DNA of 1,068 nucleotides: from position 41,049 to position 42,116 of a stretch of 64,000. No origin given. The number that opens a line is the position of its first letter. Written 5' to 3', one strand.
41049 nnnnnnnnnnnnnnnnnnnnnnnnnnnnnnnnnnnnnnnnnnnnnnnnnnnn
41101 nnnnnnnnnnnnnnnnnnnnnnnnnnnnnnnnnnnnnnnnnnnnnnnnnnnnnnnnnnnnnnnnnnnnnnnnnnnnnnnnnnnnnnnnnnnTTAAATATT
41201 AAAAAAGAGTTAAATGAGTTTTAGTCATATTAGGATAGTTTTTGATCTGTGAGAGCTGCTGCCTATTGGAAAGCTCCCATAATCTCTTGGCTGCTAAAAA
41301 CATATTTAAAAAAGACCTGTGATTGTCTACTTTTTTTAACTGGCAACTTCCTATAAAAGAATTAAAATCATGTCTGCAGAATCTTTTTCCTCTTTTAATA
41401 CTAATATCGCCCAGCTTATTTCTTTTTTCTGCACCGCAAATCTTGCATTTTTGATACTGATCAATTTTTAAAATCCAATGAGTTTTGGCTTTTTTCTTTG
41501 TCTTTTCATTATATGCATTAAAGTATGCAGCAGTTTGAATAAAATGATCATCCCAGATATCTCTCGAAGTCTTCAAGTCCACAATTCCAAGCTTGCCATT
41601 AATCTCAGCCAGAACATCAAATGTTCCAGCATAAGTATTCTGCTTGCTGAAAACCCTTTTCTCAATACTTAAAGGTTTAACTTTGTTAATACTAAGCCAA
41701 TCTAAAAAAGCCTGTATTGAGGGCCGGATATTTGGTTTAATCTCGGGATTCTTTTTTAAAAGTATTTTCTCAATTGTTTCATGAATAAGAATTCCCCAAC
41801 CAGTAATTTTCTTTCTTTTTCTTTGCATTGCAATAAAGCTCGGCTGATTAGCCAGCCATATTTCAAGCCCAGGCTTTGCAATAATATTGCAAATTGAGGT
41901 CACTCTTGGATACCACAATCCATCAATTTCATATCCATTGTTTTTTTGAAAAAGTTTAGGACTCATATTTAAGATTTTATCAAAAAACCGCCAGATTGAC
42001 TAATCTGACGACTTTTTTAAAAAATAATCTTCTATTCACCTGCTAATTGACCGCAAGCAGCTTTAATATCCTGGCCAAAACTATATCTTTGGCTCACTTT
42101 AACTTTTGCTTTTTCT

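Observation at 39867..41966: PD-(D/E)XK nuclease operon with tandem, fast-evolving ligand-binding-like paralogues and a collapsed third copy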

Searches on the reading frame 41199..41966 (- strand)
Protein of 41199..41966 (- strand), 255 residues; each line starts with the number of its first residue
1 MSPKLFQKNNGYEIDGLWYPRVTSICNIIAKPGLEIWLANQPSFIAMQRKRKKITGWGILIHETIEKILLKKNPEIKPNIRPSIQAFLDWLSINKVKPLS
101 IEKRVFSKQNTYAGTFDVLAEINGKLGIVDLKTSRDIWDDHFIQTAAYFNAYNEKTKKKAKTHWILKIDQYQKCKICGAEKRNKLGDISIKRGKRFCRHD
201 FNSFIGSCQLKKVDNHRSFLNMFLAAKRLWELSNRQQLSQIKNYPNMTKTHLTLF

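Call 3: search_protein_families(library=pfam, proteins=[window:41199-41966:-], max_evalue=1)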
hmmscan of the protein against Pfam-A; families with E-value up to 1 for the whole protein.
window:41199-41966:- (255 aa): 1 family
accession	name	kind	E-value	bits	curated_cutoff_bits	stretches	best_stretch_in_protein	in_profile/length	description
PF12705.13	PDDEXK_1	-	0.038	14.4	22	1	97-163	111-184/247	PD-(D/E)XK nuclease superfamily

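Call 4: search_protein_families(library=ncbifam, proteins=[window:41199-41966:-], max_evalue=1)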
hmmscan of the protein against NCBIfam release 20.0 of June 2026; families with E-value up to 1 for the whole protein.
window:41199-41966:- (255 aa): 1 family
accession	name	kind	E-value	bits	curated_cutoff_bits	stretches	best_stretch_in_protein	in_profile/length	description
TIGR00372.1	cas4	equivalog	8.1e-05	22.5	65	1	101-173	55-130/180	CRISPR-associated protein Cas4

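Call 5: search_protein_families(library=padloc, proteins=[window:41199-41966:-], max_evalue=1)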
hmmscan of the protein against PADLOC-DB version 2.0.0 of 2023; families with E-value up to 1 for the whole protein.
window:41199-41966:- (255 aa): 6 families
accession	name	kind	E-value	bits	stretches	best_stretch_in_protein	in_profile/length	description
PDLC01250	Cas4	-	1.6e-06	26.5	1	97-173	50-121/168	"CAS-I,CAS-II,CAS-III,CAS-IV,CAS-V,CAS-VI; acquisition_associated"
PDLC00943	Cas4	-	2.2e-05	22.5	1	101-173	55-130/180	CRISPR-associated protein Cas4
PDLC00944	Cas4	-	0.00059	18.1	1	102-160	55-116/177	Cas4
PDLC02083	Cas4_II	-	0.00069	18.1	1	101-180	62-142/186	-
PDLC00059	DruK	-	0.013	12.7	1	99-140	113-154/326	PD-(D/E)XK nuclease superfamily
PDLC00060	DruK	-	0.034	11.5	1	101-134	132-165/347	PD-(D/E)XK nuclease superfamily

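Call 8: search_solved_structures(query=window:41199-41966:-, max_evalue=10, show_alignments=2)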
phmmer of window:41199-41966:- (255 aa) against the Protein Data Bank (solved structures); distinct sequences matched with E-value up to 10: 5.
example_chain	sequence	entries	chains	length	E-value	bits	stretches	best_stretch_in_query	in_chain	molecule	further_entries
8xa9_A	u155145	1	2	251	0.064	15.9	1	94-157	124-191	Mitochondrial genome maintenance exonuclease 1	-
5zyu_A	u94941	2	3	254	0.067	15.8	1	94-157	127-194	Mitochondrial genome maintenance exonuclease 1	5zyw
5zyv_A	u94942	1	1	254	0.12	15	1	100-157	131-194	Mitochondrial genome maintenance exonuclease 1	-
5zyt_A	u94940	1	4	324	0.12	14.9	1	95-157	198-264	Mitochondrial genome maintenance exonuclease 1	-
7bkb_D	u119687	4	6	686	0.5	12.9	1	117-177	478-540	Formate dehydrogenase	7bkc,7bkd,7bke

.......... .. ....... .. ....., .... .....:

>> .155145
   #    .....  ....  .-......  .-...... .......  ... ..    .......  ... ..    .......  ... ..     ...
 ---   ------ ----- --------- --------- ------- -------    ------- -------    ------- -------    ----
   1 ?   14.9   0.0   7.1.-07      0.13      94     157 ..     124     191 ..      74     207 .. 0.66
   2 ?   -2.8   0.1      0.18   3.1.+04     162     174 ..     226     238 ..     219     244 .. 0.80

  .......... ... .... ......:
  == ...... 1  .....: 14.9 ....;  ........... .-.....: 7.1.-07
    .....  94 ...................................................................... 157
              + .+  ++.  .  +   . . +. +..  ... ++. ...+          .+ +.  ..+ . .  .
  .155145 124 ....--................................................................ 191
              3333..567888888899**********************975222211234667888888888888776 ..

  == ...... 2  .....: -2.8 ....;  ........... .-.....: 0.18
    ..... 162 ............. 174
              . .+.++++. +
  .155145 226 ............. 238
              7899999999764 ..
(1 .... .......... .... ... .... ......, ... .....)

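Call 9: find_homologous_proteins(query=window:41199-41966:-)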
Query window:41199-41966:- (255 aa): 147 proteins with E <= 0.001 among 288 candidates; the best 120 are listed.
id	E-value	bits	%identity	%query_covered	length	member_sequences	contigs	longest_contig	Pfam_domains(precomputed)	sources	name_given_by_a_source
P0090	2.8e-171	586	100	100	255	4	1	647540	-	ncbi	ncbi:MAG: hypothetical protein ACKKMW_02730 [Candidatus Nealsonbacteria bacterium]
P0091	2.7e-141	487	82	100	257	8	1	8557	-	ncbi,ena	-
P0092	5.9e-140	483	81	100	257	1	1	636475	-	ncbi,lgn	-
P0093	1.3e-129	449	74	100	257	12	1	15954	-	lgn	-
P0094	1.4e-128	446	74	100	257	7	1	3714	-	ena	-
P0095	2.9e-126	438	72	99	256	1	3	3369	-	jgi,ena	-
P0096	3.5e-122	425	71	100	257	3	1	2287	-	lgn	-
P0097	3.7e-121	421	69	100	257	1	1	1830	-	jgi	-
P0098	8.0e-104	365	66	93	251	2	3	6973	-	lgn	-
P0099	1.0e-103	364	61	98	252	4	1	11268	-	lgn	-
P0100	1.9e-101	357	63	96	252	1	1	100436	-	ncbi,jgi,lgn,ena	-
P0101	1.8e-100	354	63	96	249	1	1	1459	-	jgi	-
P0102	2.5e-100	353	62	96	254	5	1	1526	-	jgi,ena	-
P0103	6.0e-100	352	62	96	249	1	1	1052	-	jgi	jgi:hypothetical protein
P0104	1.3e-99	351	60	96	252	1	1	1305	-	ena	-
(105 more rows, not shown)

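Call 17: find_related_loci(query=A1, collection=genome_contigs, flank=10000)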
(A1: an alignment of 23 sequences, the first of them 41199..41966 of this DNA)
Query A1 (255 aa) in genome_contigs; peptide patterns used: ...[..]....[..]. (x = any residue, [..] = any of these).
148 stretches matched a pattern; 135 encode a relative of the query (tblastn E <= 1e-3); the best 80 are kept; 80 distinct loci.
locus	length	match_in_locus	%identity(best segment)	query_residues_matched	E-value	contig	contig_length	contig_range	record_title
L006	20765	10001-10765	84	1-255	7e-148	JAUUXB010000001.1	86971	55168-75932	MAG: bacterium isolate CSMAG_54 CSMAG_54_k141_250118_length_86971_cov_8.4145, whole genome shotgun sequence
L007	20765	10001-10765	81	1-255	6e-143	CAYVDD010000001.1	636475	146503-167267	MAG TPA_asm: uncultured Candidatus Saccharibacteria bacterium isolate SRP323688_co1_61 genome assembly, contig: NODE_7_l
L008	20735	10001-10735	63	1-245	4e-106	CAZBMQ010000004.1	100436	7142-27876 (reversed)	MAG TPA_asm: uncultured Candidatus Saccharibacteria bacterium isolate binchicken_co19_212 genome assembly, contig: NODE_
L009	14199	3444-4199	62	4-255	8e-105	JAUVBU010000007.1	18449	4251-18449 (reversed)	MAG: bacterium isolate CSMAG_253 CSMAG_253_k127_6063472_length_18449_cov_17.0182, whole genome shotgun sequence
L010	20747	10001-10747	59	1-249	6e-103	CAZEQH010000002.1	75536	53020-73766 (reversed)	MAG TPA_asm: uncultured Candidatus Saccharibacteria bacterium isolate binchicken_co151_87 genome assembly, contig: NODE_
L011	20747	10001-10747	59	1-249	4e-102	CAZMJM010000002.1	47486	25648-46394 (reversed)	MAG TPA_asm: uncultured Candidatus Saccharibacteria bacterium isolate binchicken_co150_123 genome assembly, contig: NODE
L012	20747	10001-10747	55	1-249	5e-94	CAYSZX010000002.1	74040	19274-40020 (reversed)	MAG TPA_asm: uncultured Candidatus Saccharibacteria bacterium isolate SRP141376_co2_365 genome assembly, contig: NODE_89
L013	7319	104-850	53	1-249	5e-93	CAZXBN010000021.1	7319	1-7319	MAG TPA_asm: uncultured Candidatus Saccharibacteria bacterium isolate binchicken_co13_450 genome assembly, contig: NODE_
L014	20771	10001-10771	54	1-255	1e-92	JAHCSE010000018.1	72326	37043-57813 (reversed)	MAG: Patescibacteria group bacterium isolate Bin_194 c_000000000018, whole genome shotgun sequence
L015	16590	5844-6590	52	1-249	2e-88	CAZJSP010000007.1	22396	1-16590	MAG TPA_asm: uncultured Candidatus Saccharibacteria bacterium isolate SRP141376_co2_101 genome assembly, contig: NODE_48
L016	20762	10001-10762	50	1-254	1e-84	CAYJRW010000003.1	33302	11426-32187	MAG TPA_asm: uncultured Candidatus Saccharibacteria bacterium isolate ERP125453_co1_241 genome assembly, contig: NODE_10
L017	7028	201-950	52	6-252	1e-77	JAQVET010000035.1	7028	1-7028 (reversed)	MAG: Candidatus Paceibacterota bacterium isolate STE_141 NODE_30087_length_7028_cov_5.093755_Sandtown_E, whole genome sh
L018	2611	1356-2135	45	1-255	3e-71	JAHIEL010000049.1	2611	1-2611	MAG: Patescibacteria group bacterium isolate KR11_0.1_MetaG.mb.14 KR11_0.1_MetaG.mb.14_k141_681105, whole genome shotgun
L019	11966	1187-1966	44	1-255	4e-69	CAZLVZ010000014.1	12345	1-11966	MAG TPA_asm: uncultured Candidatus Saccharibacteria bacterium isolate SRP191223_co1_119 genome assembly, contig: NODE_57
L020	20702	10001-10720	46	6-245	2e-65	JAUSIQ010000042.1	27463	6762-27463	MAG: bacterium isolate E14_metabat.bin.263 E14_k141_915208, whole genome shotgun sequence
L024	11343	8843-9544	44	6-238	5e-63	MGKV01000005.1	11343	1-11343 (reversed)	MAG: Candidatus Yanofskybacteria bacterium RIFCSPLOWO2_02_FULL_45_18 rifcsplowo2_02_scaffold_13438, whole genome shotgun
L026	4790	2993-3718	43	6-246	2e-62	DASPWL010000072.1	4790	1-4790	MAG TPA_asm: Candidatus Paceibacterota bacterium isolate SMAG_U11540 k141_962069, whole genome shotgun sequence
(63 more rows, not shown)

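Call 20: search_solved_structures(query=A1, max_evalue=10, show_alignments=3)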
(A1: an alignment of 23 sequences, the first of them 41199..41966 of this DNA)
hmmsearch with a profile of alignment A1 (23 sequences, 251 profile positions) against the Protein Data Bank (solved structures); distinct sequences matched with E-value up to 10: 9.
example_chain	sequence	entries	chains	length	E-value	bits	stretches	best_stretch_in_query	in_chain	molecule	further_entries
8xa9_A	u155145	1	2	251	7.7e-08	35.4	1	52-159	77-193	Mitochondrial genome maintenance exonuclease 1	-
5zyu_A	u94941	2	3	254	7.9e-08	35.3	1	52-159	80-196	Mitochondrial genome maintenance exonuclease 1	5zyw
5zyt_A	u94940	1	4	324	1.6e-07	34.3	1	52-159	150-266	Mitochondrial genome maintenance exonuclease 1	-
5zyv_A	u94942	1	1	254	1.8e-06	30.9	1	57-160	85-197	Mitochondrial genome maintenance exonuclease 1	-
1uw1_A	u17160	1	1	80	0.35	13.6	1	153-201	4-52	ARTIFICIAL NUCLEOTIDE BINDING PROTEIN (ANBP)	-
2p05_A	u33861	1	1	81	0.64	12.7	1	156-201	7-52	a non-biological ATP binding protein 1819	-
4mae_A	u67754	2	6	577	1.4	11.6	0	105-140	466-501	Methanol dehydrogenase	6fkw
3lt8_A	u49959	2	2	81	1.9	11.1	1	156-202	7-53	ATP BINDING PROTEIN-D65V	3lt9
2p09_A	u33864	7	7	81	2.4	10.8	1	156-201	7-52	a non-biological ATP binding protein with two mutations N32D and D65V | ATP Binding Protein-DX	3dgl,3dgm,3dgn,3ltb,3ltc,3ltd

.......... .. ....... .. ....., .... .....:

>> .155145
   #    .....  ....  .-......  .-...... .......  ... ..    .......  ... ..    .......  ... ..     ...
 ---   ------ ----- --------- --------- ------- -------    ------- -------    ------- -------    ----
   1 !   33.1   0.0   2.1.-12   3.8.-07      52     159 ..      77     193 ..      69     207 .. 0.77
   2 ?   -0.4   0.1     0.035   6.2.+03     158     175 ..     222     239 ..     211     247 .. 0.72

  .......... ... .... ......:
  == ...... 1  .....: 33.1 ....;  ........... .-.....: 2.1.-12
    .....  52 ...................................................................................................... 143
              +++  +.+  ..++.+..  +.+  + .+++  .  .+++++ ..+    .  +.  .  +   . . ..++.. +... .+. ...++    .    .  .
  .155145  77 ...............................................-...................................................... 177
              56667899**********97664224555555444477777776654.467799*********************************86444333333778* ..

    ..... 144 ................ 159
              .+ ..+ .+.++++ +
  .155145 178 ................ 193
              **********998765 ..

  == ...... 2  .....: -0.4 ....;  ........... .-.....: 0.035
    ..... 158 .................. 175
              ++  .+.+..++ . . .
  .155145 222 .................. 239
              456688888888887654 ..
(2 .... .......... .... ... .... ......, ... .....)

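Call 48: search_protein_families(library=pfam, proteins=[L020:11166-11705:-, L024:8074-8745:+, L024:10182-10460:+, L026:541-1803:+, L020:7627-8073:+, L014:12272-13606:-, L020:10735-11130:-, L020:8246-9865:-, L018:1060-1356:+, L019:2727-3971:+], max_evalue=0.001)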
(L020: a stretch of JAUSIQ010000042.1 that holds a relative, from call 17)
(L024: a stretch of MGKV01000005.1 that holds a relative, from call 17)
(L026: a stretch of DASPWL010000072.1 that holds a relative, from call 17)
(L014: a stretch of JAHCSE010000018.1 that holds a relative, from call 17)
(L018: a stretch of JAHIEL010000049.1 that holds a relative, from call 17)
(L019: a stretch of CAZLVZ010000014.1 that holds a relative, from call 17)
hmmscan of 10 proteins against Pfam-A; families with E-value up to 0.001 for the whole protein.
L020:11166-11705:- (180 aa): 0 families

L024:8074-8745:+ (224 aa): 3 families
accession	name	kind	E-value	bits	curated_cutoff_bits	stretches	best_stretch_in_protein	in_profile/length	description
PF10108.15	DNA_pol_B_exo2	-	3.1e-19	69.9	24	1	83-210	28-166/213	Predicted 3'-5' exonuclease related to the exonuclease domain of PolB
PF13482.12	RNase_H_2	-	4.8e-11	43.3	22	1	88-217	40-164/165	RNase_H superfamily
PF03104.25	DNA_pol_B_exo1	-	3.6e-07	30.3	23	1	84-135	136-188/242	DNA polymerase family B, exonuclease domain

L024:10182-10460:+ (93 aa): 1 family
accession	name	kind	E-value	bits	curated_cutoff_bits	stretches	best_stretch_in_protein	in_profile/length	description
PF01016.24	Ribosomal_L27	-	8.3e-30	103.1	20.5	1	2-77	1-76/79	Ribosomal L27 protein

L026:541-1803:+ (421 aa): 4 families
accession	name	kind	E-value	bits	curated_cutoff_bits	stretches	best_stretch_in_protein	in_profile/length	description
PF07992.20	Pyr_redox_2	-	1.3e-42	146.6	26.1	1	3-329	2-291/291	Pyridine nucleotide-disulphide oxidoreductase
PF01266.30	DAO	-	1e-07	32.3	27.9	0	3-37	1-31/353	FAD dependent oxidoreductase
PF00070.33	Pyr_redox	-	1.6e-06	29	22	0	165-248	2-72/82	Pyridine nucleotide-disulphide oxidoreductase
PF13454.12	NAD_binding_9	-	2e-05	25.1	21.8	0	6-37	2-33/155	FAD-NAD(P)-binding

L020:7627-8073:+ (149 aa): 0 families

L014:12272-13606:- (445 aa): 3 families
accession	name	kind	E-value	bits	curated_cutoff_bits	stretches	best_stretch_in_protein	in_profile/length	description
PF13406.11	SLT_2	-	5.6e-09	36.1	24.3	1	261-399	78-203/292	Transglycosylase SLT domain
PF19220.6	Rod_CreS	-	4.6e-05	23.1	100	1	22-118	80-176/359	Crescentin, rod domain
PF08647.16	BRE1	-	0.00034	21.1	27.9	1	35-104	20-89/95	BRE1 E3 ubiquitin ligase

L020:10735-11130:- (132 aa): 0 families

L020:8246-9865:- (540 aa): 2 families
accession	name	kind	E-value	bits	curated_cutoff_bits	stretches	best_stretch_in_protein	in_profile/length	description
PF00501.34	AMP-binding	-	2.5e-43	148.8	29.9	1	13-353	7-332/384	AMP-binding enzyme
PF23562.2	AMP-binding_C_3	-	0.00073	20.3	20.8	0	432-487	4-56/124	AMP-binding enzyme C-terminal domain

L018:1060-1356:+ (99 aa): 1 family
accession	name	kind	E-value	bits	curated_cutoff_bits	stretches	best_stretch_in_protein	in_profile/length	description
PF16083.10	Phage_holin_3_3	-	3.6e-05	24.2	28.4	1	4-88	1-77/78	LydA holin phage, holin superfamily III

L019:2727-3971:+ (415 aa): 1 family
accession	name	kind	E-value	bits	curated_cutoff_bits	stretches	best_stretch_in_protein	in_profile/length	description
PF13263.12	PHP_C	-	6.3e-05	22.9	21.3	1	196-240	9-54/56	PHP-associated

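Call 51: find_related_loci(query=A1, collection=viral_contigs, flank=8000)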
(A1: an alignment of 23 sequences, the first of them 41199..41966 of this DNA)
Query A1 (255 aa) in viral_contigs; peptide patterns used: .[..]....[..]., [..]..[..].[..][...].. (x = any residue, [..] = any of these).
33 stretches matched a pattern, but none encodes a relative of the query by tblastn (E <= 1e-3).

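Call 58: search_protein_families(library=phrogs, proteins=[window:41199-41966:-], max_evalue=0.01)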
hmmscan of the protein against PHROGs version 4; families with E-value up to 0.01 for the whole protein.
window:41199-41966:- (255 aa): 5 families
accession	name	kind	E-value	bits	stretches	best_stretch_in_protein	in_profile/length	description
phrog_298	-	DNA, RNA and nucleotide metabolism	1.3e-29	104.5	1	15-178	62-237/293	exonuclease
phrog_466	-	DNA, RNA and nucleotide metabolism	5.8e-09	36.8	1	61-157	218-319/446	exonuclease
phrog_69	-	DNA, RNA and nucleotide metabolism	6.6e-07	29.7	1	56-170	122-265/501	exonuclease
phrog_3953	-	DNA, RNA and nucleotide metabolism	0.00038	21.2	1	36-178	22-157/186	exonuclease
phrog_1706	-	DNA, RNA and nucleotide metabolism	0.0016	18.9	1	53-158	83-177/293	CRISPR/Cas system associated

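Call 71: predict_structure(alignment_id=A1)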
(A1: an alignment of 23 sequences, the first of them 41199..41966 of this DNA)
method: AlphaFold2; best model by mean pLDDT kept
length: 255 residues; sequences in the alignment: 23
mean_pLDDT: 90.6   pTM: 0.84
mean pLDDT of the five models: 90.6, 89.6, 89.4, 89.1, 88.8
residues with pLDDT >= 90: 179; 70-90: 63; 50-70: 9; < 50: 4
segments of 3 or more residues with pLDDT < 50: 252-255
pLDDT, mean of each block of 10 residues (from residue 1): 91 96 86 70 85 88 97 95 98 97 96 97 97 89 96 94 96 95 85 90 96 93 94 90 79 43
secondary structure, 60 per line:
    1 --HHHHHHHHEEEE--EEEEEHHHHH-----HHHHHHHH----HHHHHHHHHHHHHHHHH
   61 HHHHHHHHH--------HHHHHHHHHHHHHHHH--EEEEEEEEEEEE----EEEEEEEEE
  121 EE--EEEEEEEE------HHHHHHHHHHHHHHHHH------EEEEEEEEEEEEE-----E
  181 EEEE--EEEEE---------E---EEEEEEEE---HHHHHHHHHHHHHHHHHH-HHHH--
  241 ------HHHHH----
elements in order: H3-10 E11-14 E17-21 H22-26 H32-39 H44-69 H78-93 E96-107 E112-122 E125-132 H139-155 E162-174 E180-184 E187-191 E205-212 H216-233 H235-238 H247-251

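Call 75: fold_search(model_id=the predicted structure, library=pdb)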
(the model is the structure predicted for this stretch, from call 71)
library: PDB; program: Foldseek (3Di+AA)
matches with E <= 10: 492; with E <= 0.001: 11
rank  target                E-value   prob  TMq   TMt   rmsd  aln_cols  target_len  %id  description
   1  5zyv_A                5.2e-09  1.00  0.58  0.73   4.4       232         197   18  Crystal structure of human MGME1 with single strand DNA2 and Ca2+ (released 2018-09-19)
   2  5zyt_C                6.6e-09  1.00  0.59  0.67   4.3       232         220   17  Crystal structure of human MGME1 with 3' overhang double strand DNA3 (released 2018-09-19)
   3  8xa9_B                7.8e-09  1.00  0.59  0.69   4.3       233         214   17  Human MGME1 in complex with 5'-overhang DNA (released 2024-03-20)
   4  5zyt_D                2.0e-08  1.00  0.56  0.64   4.0       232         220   18  Crystal structure of human MGME1 with 3' overhang double strand DNA3 (released 2018-09-19)
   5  5zyu_A                2.1e-08  1.00  0.59  0.67   4.3       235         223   16  The crystal structure of humanMGME1 with single strand DNA2 (released 2018-09-19)
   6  5zyt_A                2.3e-08  1.00  0.58  0.67   4.5       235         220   16  Crystal structure of human MGME1 with 3' overhang double strand DNA3 (released 2018-09-19)
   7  8xa9_A                7.4e-08  1.00  0.56  0.65   3.9       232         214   16  Human MGME1 in complex with 5'-overhang DNA (released 2024-03-20)
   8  5zyt_B                8.8e-08  1.00  0.57  0.65   7.5       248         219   16  Crystal structure of human MGME1 with 3' overhang double strand DNA3 (released 2018-09-19)
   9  5zyw                  2.4e-07  1.00  0.56  0.61   4.5       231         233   16  The crystal structure of apo-HsMGME1 with Mn2+ (released 2018-09-19)
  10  9kqh_A                5.1e-04  1.00  0.33  0.14   7.2       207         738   14  Crystal structure of Finegoldia magna DinG in complex with ssDNA and ADPNP (released 2025-12-03)
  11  3h4r                  7.3e-04  1.00  0.43  0.49   7.7       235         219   14  Crystal structure of E. coli RecE exonuclease (released 2009-05-26)
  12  5eaw_A                1.4e-03  1.00  0.36  0.11   8.9       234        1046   14  Crystal structure of Dna2 nuclease-helicase (released 2015-11-18)
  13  5eax_A                1.4e-03  0.99  0.32  0.09  15.7       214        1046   12  Crystal structure of Dna2 in complex with an ssDNA (released 2015-11-18)
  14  5ean_A                1.5e-03  0.99  0.37  0.10  15.7       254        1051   12  Crystal structure of Dna2 in complex with a 5' overhang DNA (released 2015-11-18)
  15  8d3l_J                1.8e-03  0.99  0.30  0.35  11.3       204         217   10  Type I-C Cas4-Cas1-Cas2 complex bound to a PAM/PAM prespacer (released 2022-11-02)
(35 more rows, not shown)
